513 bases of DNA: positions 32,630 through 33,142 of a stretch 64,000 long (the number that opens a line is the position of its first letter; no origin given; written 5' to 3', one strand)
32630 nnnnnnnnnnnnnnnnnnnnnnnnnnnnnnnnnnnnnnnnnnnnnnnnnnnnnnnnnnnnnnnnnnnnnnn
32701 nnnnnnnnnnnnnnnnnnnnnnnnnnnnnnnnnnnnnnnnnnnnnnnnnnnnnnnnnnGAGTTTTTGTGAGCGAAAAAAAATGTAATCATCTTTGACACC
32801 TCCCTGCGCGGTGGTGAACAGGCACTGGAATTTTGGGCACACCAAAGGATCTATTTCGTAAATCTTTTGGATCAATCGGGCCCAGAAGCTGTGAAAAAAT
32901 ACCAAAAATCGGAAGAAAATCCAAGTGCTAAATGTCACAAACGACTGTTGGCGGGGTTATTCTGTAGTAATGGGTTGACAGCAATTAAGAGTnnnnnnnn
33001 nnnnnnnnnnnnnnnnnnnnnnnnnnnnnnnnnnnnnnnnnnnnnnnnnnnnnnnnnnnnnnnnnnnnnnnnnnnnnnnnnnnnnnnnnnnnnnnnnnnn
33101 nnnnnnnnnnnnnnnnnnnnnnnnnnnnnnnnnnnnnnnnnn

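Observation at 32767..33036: ilvBNDC operon ends in a ~20-codon leuA stub with an A8 slippery run at its start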

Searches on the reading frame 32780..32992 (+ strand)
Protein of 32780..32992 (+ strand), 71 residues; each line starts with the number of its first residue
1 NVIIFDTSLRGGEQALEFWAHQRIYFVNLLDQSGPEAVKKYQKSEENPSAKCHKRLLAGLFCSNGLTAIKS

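Call 39: search_protein_representatives(protein=window:32780-32992:+)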
Query: 71 residues. Proteins with E-value up to 0.001 (for the whole library): 1; up to 1e-10: 0; up to 1e-30: 0. The best 1 are listed.
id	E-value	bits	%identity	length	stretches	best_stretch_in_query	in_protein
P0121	6.7e-04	36.2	38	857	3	38-66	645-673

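Call 41: search_protein_families(library=pfam, max_evalue=0.001, proteins=[P0121])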
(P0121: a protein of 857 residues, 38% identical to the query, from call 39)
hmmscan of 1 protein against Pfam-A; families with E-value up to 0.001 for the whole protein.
P0121 (857 aa): 24 families
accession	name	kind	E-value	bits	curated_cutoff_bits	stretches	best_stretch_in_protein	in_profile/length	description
PF13424.12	TPR_12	-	3.3e-83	274.4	30.1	10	448-521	3-76/77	Tetratricopeptide repeat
PF13374.12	TPR_10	-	3.5e-74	243.3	27.5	9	448-488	2-42/42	Tetratricopeptide repeat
PF24885.1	TPR_NPHP3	-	9e-41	140.3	100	7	587-671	112-196/239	Nephrocystin-3 TPR domain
PF13181.12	TPR_8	-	1.8e-31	106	25.7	0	492-521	3-32/34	Tetratricopeptide repeat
PF14559.12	TPR_19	-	7e-31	106.8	25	0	416-474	1-51/68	Tetratricopeptide repeat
PF13428.12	TPR_14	-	6.2e-27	91.8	23.5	0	534-559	3-28/44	Tetratricopeptide repeat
PF12895.13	ANAPC3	-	8.7e-22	77.6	27.2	0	461-516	2-49/82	Anaphase-promoting complex, cyclosome, subunit 3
PF13176.12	TPR_7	-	4.6e-21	73.5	27.9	0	578-609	3-34/36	Tetratricopeptide repeat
PF07719.23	TPR_2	-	2.4e-15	55.8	27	0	704-727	5-28/34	Tetratricopeptide repeat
PF01535.26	PPR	-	3.4e-13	49.3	25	0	496-514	6-24/31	PPR repeat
PF00931.28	NB-ARC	-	3.9e-13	49.7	23.5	1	30-221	2-200/248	NB-ARC domain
PF13174.12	TPR_6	-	9.1e-13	48.4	26.3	0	454-475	6-27/33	Tetratricopeptide repeat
PF00515.34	TPR_1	-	3.2e-11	43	27.8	0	454-475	7-28/34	Tetratricopeptide repeat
PF14561.12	TPR_20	-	9.3e-10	39.2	25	0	484-518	16-50/90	Tetratricopeptide repeat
PF14863.12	Alkyl_sulf_dimr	-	5.8e-07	30.4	26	0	793-848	78-129/139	Alkyl sulfatase dimerisation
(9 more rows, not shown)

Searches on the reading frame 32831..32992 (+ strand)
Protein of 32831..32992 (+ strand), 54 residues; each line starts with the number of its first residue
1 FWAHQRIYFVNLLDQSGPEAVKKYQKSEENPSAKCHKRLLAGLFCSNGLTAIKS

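Call 30: search_protein_families(library=pfam, max_evalue=10, proteins=[window:32831-32992:+])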
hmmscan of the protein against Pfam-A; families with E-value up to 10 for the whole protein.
seq(54 aa): 1 family
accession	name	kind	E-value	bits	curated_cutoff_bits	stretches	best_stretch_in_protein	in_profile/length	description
PF22248.1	ERMP1_C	-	0.27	11.1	27.2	1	6-44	27-67/222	Endoplasmic reticulum metallopeptidase 1, C-terminal domain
